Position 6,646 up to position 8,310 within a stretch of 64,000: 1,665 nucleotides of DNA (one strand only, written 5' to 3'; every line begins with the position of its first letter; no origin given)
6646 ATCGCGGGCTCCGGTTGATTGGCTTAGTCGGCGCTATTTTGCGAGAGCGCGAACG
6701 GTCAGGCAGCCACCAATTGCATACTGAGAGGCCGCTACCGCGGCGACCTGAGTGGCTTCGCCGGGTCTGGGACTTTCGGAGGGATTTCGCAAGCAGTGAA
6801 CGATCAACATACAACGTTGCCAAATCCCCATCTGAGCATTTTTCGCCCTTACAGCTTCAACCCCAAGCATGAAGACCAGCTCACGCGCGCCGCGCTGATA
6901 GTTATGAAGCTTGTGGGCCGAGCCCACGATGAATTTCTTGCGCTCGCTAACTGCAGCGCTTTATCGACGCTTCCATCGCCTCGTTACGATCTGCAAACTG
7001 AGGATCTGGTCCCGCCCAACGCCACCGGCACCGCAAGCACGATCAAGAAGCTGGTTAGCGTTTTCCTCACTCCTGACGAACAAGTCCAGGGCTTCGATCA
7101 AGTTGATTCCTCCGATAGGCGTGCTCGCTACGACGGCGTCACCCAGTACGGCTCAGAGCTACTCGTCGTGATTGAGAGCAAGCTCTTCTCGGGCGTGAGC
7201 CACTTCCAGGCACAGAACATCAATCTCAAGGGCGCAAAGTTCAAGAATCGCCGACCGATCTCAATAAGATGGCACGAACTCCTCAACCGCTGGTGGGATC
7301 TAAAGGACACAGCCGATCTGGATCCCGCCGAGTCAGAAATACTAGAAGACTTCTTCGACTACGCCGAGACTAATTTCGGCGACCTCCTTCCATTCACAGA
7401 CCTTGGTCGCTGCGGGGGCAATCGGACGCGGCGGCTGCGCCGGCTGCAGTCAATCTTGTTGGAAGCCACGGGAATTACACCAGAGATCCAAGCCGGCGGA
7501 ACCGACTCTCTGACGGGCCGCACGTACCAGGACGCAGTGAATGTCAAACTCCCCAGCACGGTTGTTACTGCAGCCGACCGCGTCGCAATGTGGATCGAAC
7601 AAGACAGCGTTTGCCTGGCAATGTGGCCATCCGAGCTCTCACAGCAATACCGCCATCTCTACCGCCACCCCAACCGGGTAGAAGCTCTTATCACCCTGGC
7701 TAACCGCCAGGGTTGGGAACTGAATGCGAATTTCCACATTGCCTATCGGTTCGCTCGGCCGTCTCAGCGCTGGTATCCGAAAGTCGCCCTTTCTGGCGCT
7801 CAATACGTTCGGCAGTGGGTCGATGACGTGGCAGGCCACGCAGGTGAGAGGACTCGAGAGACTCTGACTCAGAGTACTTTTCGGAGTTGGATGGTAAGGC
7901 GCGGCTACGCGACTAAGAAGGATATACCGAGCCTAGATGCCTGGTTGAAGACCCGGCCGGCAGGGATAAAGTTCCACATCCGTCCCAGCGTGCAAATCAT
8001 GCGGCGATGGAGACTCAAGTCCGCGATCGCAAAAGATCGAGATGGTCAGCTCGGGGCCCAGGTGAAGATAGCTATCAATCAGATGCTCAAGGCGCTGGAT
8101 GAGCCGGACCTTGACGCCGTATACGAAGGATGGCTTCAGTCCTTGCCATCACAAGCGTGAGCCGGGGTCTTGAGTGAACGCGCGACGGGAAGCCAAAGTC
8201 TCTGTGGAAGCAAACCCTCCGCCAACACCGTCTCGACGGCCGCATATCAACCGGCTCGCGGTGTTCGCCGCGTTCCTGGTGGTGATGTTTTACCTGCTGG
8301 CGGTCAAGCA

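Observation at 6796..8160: Orphan AT-richer 454-aa ORF with a PD-(D/E)xK-like nuclease motif wedged between core genes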

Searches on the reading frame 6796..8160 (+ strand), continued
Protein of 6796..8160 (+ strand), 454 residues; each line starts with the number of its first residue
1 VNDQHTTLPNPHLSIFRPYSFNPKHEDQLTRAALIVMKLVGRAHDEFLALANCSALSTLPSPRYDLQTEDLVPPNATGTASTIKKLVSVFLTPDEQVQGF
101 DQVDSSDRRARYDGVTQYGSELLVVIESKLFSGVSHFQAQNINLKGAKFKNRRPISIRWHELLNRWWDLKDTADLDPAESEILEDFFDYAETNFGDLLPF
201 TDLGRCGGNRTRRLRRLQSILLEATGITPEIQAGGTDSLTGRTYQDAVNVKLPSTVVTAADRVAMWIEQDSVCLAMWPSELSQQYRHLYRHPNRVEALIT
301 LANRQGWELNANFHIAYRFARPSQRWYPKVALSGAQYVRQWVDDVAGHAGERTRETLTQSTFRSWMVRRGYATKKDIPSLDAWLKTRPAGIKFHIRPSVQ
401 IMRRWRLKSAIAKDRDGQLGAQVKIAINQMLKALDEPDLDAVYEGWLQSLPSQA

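Call 55: search_protein_families(library=padloc, proteins=[L008:3358-6684:+, L008:6883-8505:-, L007:2424-5177:-, L007:6568-8010:+, L004:12906-14852:+, L004:4822-6282:-, L004:6282-7289:-, L092:9311-9985:+, L092:11163-13232:+, L092:13228-14817:+], max_evalue=0.001)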
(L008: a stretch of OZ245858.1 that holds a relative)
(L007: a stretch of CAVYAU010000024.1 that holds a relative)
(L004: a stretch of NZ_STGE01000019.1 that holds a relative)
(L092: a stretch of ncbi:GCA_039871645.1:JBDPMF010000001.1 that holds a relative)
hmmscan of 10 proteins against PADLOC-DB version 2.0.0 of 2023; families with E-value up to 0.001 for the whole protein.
L008:3358-6684:+ (1109 aa): 10 families
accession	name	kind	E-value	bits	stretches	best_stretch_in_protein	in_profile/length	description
PDLC03040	REase_I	-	1.7e-171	570.4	1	16-1017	14-998/1029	Type I restriction enzyme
PDLC03044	REase_I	-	7.9e-74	247.2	1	65-985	52-994/1034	Type I restriction enzyme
PDLC03041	REase_I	-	4.5e-64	215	2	247-715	293-749/1099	Type I restriction enzyme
PDLC03048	REase_I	-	9.4e-47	157.7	2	51-477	34-457/976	Type I restriction enzyme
PDLC03046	REase_I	-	8.3e-25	84.9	3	635-701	667-733/1025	Type I restriction enzyme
PDLC03045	REase_I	-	7.5e-16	55.2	1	290-686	281-671/995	Type I restriction enzyme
PDLC02704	PbeA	-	2.6e-07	27.5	1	293-500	270-486/682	PbeA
PDLC02707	PbeA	-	1.3e-06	25.3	1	292-483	267-464/672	PbeA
PDLC03043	REase_I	-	2.6e-06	24.8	1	100-178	105-180/313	Type I restriction enzyme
PDLC03047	REase_I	-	0.00025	16.9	0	631-687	649-706/1107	Type I restriction enzyme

L008:6883-8505:- (540 aa): 0 families

L007:2424-5177:- (917 aa): 0 families

L007:6568-8010:+ (481 aa): 0 families

L004:12906-14852:+ (649 aa): 0 families

L004:4822-6282:- (486 aa): 32 families (the best 25 are shown)
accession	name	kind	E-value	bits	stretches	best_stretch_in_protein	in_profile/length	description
PDLC00844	E1-E2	-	8.6e-200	662.5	1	3-483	3-485/489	E1-E2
PDLC00847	E1-E2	-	1.6e-43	146.9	1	12-474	8-494/523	E1-E2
PDLC00855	E1-E2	-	1.7e-30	104.7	2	257-392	287-426/579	E1-E2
PDLC00836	E1-E2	-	2e-27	94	2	267-382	336-451/602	E1-E2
PDLC00837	E1-E2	-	3.3e-24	83.6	1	268-337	321-394/593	E1-E2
PDLC00856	E1-E2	-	3.2e-22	76.7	1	269-388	319-436/573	E1-E2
PDLC00839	E1-E2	-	3.9e-20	69.6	1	264-397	362-494/602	E1-E2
PDLC00832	E1-E2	-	4.2e-20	69.5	1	267-382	333-447/588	E1-E2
PDLC00848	E1-E2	-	2.4e-19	67.1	1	264-397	366-498/607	E1-E2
PDLC00840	E1-E2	-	2.4e-17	61.2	1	269-382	210-323/458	E1-E2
PDLC00850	E1-E2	-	9.8e-17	58.6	1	272-336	314-378/566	E1-E2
PDLC00829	E1-E2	-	1.3e-16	58.8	1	228-403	127-301/426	E1-E2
PDLC00853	E1-E2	-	2.1e-16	58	1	268-403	306-440/546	E1-E2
PDLC00857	E1-E2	-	6.2e-16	56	1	270-403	344-472/589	E1-E2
PDLC00842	E1-E2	-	2.4e-15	54.2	1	261-380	294-411/549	E1-E2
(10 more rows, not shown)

L004:6282-7289:- (335 aa): 23 families
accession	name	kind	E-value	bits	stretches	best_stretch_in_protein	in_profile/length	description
PDLC00810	Cyclase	-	5.5e-149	494.2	1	1-335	2-335/335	oligonucleotide-cyclase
PDLC00822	Cyclase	-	1.5e-33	114.7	2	2-127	2-124/375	oligonucleotide-cyclase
PDLC00773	Cyclase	-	3e-32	110.5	1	4-296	4-293/334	oligonucleotide-cyclase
PDLC00809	Cyclase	-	9.1e-30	102.3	1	18-294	20-289/295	oligonucleotide-cyclase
PDLC00823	Cyclase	-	2.2e-24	84.6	1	7-295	9-279/285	oligonucleotide-cyclase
PDLC00798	Cyclase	-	8.7e-19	66.1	1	27-294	28-291/344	oligonucleotide-cyclase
PDLC00818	Cyclase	-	8.8e-13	46.5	1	23-296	24-291/322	oligonucleotide-cyclase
PDLC00776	Cyclase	-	8.1e-12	43.1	1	4-292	6-275/287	oligonucleotide-cyclase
PDLC00786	Cyclase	-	4.1e-10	37.5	2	120-295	123-289/293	oligonucleotide-cyclase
PDLC00796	Cyclase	-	5.5e-10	37.2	1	47-296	47-283/432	oligonucleotide-cyclase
PDLC00803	Cyclase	-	2.4e-08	32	1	42-155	42-144/253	oligonucleotide-cyclase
PDLC00787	Cyclase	-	8.3e-08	29.9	1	30-179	32-180/333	oligonucleotide-cyclase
PDLC00801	Cyclase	-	4.7e-07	27.2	1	20-75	21-76/295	oligonucleotide-cyclase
PDLC00790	Cyclase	-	1.5e-06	25.8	1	45-207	75-229/310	oligonucleotide-cyclase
PDLC00792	Cyclase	-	3.2e-06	24.7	1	48-208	49-204/236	oligonucleotide-cyclase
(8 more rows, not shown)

L092:9311-9985:+ (225 aa): 0 families

L092:11163-13232:+ (690 aa): 39 families (the best 25 are shown)
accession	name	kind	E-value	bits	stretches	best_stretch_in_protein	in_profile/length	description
PDLC03267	MTase_II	-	2e-29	101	1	362-603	10-220/539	Type II methyltransferase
PDLC03301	MTase_II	-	2.6e-23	80.4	1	361-598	70-275/604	Type II methyltransferase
PDLC03606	REase_MTase_IIG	-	8.4e-22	75.2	1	352-592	326-565/935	Type IIG restriction enzyme-methyltransferase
PDLC04134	mad2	-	3.5e-14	50.5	1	352-599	257-444/492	mads_2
PDLC03338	MTase_II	-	1.8e-13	48.1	1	348-572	112-320/604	Type II methyltransferase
PDLC03335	MTase_II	-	2.3e-13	47.7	1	333-591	47-294/607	Type II methyltransferase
PDLC03630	REase_MTase_IIG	-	3.9e-12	42.8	2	351-415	356-434/1100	Type IIG restriction enzyme-methyltransferase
PDLC03226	MTase_II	-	7.5e-12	42.6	1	364-599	15-233/579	Type II methyltransferase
PDLC03598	REase_MTase_IIG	-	7.7e-10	35.3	1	389-511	363-509/912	Type IIG restriction enzyme-methyltransferase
PDLC03313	MTase_II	-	6.9e-09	32.8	1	478-585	140-236/563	Type II methyltransferase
PDLC03248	MTase_II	-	1.2e-08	32.1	1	484-587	87-182/521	Type II methyltransferase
PDLC03021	MTase_I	-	2e-08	31.5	1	333-437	128-243/491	Type I methyltransferase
PDLC03026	MTase_I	-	8e-08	29.8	1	331-552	104-306/487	Type I methyltransferase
PDLC03366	MTase_II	-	9.2e-08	29.2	0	481-587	106-210/568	Type II methyltransferase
PDLC03025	MTase_I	-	1.2e-07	28.8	1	350-415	145-212/569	Type I methyltransferase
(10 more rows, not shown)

L092:13228-14817:+ (530 aa): 1 family
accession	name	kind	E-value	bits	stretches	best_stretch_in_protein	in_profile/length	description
PDLC03606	REase_MTase_IIG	-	0.00048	16.4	1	278-333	855-909/935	Type IIG restriction enzyme-methyltransferase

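Call 66: search_protein_families(library=phrogs, alignment_id=A1, max_evalue=0.1)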
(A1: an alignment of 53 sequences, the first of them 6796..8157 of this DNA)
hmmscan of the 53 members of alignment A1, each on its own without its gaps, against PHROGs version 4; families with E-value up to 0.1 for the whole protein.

A. member 1, window:6796-8157:+ (454 aa): 1 family
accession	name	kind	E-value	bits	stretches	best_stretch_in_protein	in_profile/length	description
phrog_38624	-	unknown function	0.017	15.9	1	78-151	62-134/190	-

B. families by the number of members that match (of 53 scanned): 13 families
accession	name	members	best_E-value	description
phrog_345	-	1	0.0015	replication initiation O-like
phrog_26239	-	1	0.0065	-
phrog_16691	-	1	0.012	-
phrog_38624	-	1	0.017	-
phrog_25398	-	1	0.023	-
phrog_10280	-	1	0.032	-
phrog_6525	-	1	0.052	-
phrog_2003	-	1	0.056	-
phrog_1137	-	1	0.064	-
phrog_20943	-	1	0.064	-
phrog_6018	-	1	0.073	-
phrog_35790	-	1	0.088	-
phrog_1519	-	1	0.091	endolysin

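Call 67: search_protein_families(library=pfam, proteins=[P0111, P0112, P0197, P0222, P0193, P0174, P0090, P0179, P0200, P0232], max_evalue=0.01)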
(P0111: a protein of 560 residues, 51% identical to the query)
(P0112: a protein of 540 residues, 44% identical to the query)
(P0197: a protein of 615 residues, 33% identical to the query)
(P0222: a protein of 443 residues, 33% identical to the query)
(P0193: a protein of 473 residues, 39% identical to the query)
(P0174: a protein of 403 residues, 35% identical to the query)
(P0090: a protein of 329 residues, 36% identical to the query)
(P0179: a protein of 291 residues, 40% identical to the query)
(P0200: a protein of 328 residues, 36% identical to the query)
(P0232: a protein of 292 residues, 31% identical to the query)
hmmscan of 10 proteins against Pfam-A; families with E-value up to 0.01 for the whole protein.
P0111 (560 aa): 1 family
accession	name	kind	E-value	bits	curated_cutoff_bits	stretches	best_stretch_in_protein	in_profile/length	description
PF13676.11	TIR_2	-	6.6e-17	62.6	28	1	3-121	1-122/122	TIR domain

P0112 (540 aa): 2 families
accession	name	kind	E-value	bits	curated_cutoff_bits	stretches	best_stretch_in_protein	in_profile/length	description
PF13676.11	TIR_2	-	3.3e-24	86.1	28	1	285-403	1-120/122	TIR domain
PF01582.25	TIR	-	8.2e-09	35.9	21.3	1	282-362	1-83/179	TIR domain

P0197 (615 aa): 0 families

P0222 (443 aa): 1 family
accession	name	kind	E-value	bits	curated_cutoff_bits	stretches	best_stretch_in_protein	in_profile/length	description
PF13091.12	PLDc_2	-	0.00035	20.9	27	1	77-157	62-132/132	PLD-like domain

P0193 (473 aa): 0 families

P0174 (403 aa): 0 families

P0090 (329 aa): 0 families

P0179 (291 aa): 0 families

P0200 (328 aa): 0 families

P0232 (292 aa): 0 families

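Call 70: find_encoding_contigs(protein=P0111, flank=6000, max_places=3)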
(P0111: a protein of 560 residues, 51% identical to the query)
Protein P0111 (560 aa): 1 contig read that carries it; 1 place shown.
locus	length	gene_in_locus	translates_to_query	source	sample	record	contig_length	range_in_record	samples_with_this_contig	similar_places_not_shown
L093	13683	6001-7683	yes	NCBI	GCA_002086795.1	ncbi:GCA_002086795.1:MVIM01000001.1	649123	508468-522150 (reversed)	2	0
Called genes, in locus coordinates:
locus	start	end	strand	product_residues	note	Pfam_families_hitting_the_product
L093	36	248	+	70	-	PF13565:HTH_32 (weak), PF02796:HTH_7, PF13384:HTH_23 (weak), PF20432:Xre-like-HTH (weak), PF13551:HTH_29 (weak), PF08279:HTH_11 (weak), PF13309:HTH_22 (weak)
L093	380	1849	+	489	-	PF00069:Pkinase, PF01636:APH (faint), PF07714:PK_Tyr_Ser-Thr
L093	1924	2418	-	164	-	PF00565:SNase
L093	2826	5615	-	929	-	-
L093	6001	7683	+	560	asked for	PF13676:TIR_2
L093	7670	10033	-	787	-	PF02026:RyR (faint), PF14083:PGDYG (faint)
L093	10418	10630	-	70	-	PF12728:HTH_17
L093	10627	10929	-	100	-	PF12728:HTH_17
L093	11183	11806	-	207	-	PF00248:Aldo_ket_red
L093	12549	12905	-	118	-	PF20341:DUF6636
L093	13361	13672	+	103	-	-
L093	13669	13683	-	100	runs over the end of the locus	PF12277:DUF3618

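Call 74: find_encoding_contigs(protein=P0222, flank=6000, max_places=2)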
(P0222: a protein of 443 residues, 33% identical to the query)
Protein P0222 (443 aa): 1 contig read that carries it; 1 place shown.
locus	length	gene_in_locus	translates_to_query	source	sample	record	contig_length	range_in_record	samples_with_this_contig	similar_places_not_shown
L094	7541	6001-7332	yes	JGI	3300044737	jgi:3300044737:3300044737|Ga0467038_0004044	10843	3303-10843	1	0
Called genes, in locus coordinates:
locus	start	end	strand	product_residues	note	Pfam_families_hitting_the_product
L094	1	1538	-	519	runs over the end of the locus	PF12775:AAA_7 (weak), PF07728:AAA_5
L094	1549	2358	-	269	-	PF00145:DNA_methylase (weak)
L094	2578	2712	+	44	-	-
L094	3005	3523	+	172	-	-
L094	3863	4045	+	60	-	-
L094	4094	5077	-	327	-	-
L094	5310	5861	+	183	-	-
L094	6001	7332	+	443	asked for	-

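Call 75: find_encoding_contigs(protein=P0112, flank=6000, max_places=2)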
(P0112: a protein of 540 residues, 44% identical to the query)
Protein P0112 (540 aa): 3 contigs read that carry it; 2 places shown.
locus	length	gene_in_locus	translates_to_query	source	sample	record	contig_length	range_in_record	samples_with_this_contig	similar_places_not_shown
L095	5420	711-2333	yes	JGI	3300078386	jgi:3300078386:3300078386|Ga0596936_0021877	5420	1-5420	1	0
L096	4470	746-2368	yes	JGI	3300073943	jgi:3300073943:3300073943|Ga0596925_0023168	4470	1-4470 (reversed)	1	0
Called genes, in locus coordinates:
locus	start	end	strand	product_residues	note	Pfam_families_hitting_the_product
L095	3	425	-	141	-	?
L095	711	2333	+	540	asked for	PF01582:TIR, PF13676:TIR_2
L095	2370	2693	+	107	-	-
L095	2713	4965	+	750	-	PF13676:TIR_2, PF13191:AAA_16, PF05729:NACHT (faint), PF24883:NPHP3_N, PF25521:WHD_TANC1 (weak)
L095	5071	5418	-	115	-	?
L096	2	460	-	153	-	?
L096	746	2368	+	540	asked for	PF01582:TIR, PF13676:TIR_2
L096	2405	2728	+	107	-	-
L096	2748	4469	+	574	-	?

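Call 80: search_protein_families(library=pfam, alignment_id=A7, max_evalue=1)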
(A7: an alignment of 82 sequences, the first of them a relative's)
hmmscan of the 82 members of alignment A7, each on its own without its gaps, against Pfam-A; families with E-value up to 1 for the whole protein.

A. member 1, P0105 (416 aa): 0 families

B. families by the number of members that match (of 82 scanned): 29 families (the first 25 are shown)
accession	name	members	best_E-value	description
PF14281.12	PDDEXK_4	3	0.17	PD-(D/E)XK nuclease superfamily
PF07384.17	DUF1497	1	0.0027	Protein of unknown function (DUF1497)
PF07072.16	ZapD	1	0.0046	Cell division protein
PF16106.10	DUF4824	1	0.013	Domain of unknown function (DUF4824)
PF20324.3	DUF6619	1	0.029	Family of unknown function (DUF6619)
PF03534.18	SpvB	1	0.035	Salmonella virulence plasmid 65kDa B protein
PF20612.3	SHOCT_2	1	0.036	SHOCT domain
PF07055.18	Eno-Rase_FAD_bd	1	0.042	Enoyl reductase FAD binding domain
PF17804.6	TSP_NTD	1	0.048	Tail specific protease N-terminal domain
PF12693.12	GspL_C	1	0.049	GspL periplasmic domain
PF10111.15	Glyco_tranf_2_2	1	0.049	Glycosyltransferase like family 2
PF12297.13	EVC2_like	1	0.058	Ellis van Creveld protein 2 like protein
PF21994.1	AGAO-like_N2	1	0.07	AGAO-like N2 domain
PF05590.16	DUF769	1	0.079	Xylella fastidiosa protein of unknown function (DUF769)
PF18614.7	RNase_II_C_S1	1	0.085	RNase II-type exonuclease C-terminal S1 domain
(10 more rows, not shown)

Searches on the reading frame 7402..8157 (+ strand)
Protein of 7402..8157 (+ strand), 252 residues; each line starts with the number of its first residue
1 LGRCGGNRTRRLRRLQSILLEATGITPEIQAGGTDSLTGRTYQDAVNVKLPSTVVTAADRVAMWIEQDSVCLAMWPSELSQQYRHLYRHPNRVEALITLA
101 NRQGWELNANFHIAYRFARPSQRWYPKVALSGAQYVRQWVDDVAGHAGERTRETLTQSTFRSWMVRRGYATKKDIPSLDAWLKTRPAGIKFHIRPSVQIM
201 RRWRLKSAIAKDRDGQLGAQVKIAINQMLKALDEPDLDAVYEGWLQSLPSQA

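Call 73: find_homologous_proteins(query=A6, max_evalue=0.001)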
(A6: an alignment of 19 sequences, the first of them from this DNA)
Query A6 (19 sequences) (252 aa, profile of the alignment): 28 proteins with E <= 0.001 among 5756 candidates.
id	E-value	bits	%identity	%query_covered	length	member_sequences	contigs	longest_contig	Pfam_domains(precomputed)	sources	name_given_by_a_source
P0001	1.6e-74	268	97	100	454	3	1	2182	-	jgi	jgi:hypothetical protein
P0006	1.6e-70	255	58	95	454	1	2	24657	-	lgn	-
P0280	2.2e-70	255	46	94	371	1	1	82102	-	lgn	-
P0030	1.9e-69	252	45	95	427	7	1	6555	-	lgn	-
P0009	2.4e-68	248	56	95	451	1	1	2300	-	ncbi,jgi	jgi:hypothetical protein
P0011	3.4e-68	248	57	95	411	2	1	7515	-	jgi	jgi:hypothetical protein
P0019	1.8e-67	245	44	94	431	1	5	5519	-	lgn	-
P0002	2.9e-67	245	58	94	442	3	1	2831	-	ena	-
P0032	7.6e-67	243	45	95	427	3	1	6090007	-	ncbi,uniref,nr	ncbi:hypothetical protein [Mycobacterium gallinarum]|uniref:hypothetical protein n=1 Tax=Mycobacteri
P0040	8.8e-67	243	45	95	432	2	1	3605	-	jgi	jgi:hypothetical protein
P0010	1.2e-66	243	55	95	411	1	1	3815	-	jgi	-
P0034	5.7e-66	240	44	95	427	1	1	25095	-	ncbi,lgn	-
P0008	1.3e-65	239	55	95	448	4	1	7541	-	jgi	jgi:hypothetical protein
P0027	1.7e-65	239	45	96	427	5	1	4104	-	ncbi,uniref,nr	ncbi:hypothetical protein [Mycobacterium avium]|uniref:hypothetical protein n=1 Tax=Mycobacterium av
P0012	2.3e-65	238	55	94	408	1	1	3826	-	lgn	-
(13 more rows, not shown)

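Call 86: search_solved_structures(query=A6, max_evalue=10)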
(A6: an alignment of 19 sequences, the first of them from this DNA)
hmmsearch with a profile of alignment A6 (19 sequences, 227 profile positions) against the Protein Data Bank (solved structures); distinct sequences matched with E-value up to 10: 4.
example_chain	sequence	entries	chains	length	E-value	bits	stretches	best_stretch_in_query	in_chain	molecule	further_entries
1ygm_A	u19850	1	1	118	0.65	12.8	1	15-88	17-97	hypothetical protein BSU31320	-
1r4m_A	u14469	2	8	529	0.71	12.7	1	119-173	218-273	amyloid beta precursor protein-binding protein 1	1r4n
1tt5_A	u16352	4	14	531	0.72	12.7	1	119-173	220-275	amyloid protein-binding protein 1 | NEDD8-activating enzyme E1 regulatory subunit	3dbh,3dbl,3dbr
3s9v_A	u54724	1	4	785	1.4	11.7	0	110-153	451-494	Abietadiene synthase, chloroplastic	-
